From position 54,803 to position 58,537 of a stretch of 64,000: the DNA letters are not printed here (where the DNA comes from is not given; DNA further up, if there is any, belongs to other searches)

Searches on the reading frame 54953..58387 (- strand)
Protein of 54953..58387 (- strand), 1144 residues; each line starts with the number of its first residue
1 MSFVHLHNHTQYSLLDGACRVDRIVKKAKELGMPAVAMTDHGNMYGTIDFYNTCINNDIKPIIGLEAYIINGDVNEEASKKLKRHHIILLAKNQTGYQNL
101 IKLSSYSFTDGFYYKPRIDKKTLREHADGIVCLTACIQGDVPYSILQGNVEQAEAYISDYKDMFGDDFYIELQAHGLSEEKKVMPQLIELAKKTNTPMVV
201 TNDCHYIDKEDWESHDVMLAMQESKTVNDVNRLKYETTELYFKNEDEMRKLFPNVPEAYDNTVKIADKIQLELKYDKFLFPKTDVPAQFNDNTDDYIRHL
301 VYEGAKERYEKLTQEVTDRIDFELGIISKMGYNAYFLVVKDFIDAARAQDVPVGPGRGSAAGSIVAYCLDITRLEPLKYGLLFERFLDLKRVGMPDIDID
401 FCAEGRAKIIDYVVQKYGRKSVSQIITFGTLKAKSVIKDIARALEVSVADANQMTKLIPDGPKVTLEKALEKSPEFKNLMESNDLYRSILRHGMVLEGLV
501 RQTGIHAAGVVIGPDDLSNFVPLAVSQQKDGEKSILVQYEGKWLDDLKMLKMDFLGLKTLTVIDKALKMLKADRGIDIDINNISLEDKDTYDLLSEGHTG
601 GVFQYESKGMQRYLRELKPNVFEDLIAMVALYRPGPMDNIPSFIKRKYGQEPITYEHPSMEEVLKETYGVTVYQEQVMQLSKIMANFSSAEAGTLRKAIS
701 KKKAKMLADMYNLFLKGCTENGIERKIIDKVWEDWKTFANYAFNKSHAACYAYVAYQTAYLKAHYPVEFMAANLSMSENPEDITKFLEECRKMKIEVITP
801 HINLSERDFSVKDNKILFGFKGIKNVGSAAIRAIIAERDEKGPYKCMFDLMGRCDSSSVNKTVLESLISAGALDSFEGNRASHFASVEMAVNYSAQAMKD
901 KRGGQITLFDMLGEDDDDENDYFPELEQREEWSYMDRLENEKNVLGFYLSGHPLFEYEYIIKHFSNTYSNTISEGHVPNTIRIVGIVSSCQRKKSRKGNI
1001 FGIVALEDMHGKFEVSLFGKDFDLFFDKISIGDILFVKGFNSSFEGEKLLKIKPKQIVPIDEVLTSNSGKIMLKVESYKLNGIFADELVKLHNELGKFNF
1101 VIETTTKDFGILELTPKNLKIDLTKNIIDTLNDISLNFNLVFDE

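Call 67: search_protein_families(library=pfam, proteins=[window:54953-58387:-], max_evalue=0.0001)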
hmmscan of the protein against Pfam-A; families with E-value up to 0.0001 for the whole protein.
window:54953-58387:- (1144 aa): 5 families
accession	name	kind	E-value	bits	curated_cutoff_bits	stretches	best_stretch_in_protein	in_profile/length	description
PF07733.18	DNA_pol3_alpha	-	5.3e-95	318.4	23.9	1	296-556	2-260/260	Bacterial DNA polymerase III alpha NTPase domain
PF17657.6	DNA_pol3_finger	-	5.6e-62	208.4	22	1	559-722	1-166/166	Bacterial DNA polymerase III alpha subunit finger domain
PF02811.25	PHP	-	9.5e-60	202.1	26.4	1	5-175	1-164/164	PHP domain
PF14579.12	HHH_6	-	1.1e-28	99.6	25.6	1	794-881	1-88/90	Helix-hairpin-helix motif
PF01336.31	tRNA_anti-codon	-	7.6e-08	32.6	27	1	982-1047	2-63/75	OB-fold nucleic acid binding domain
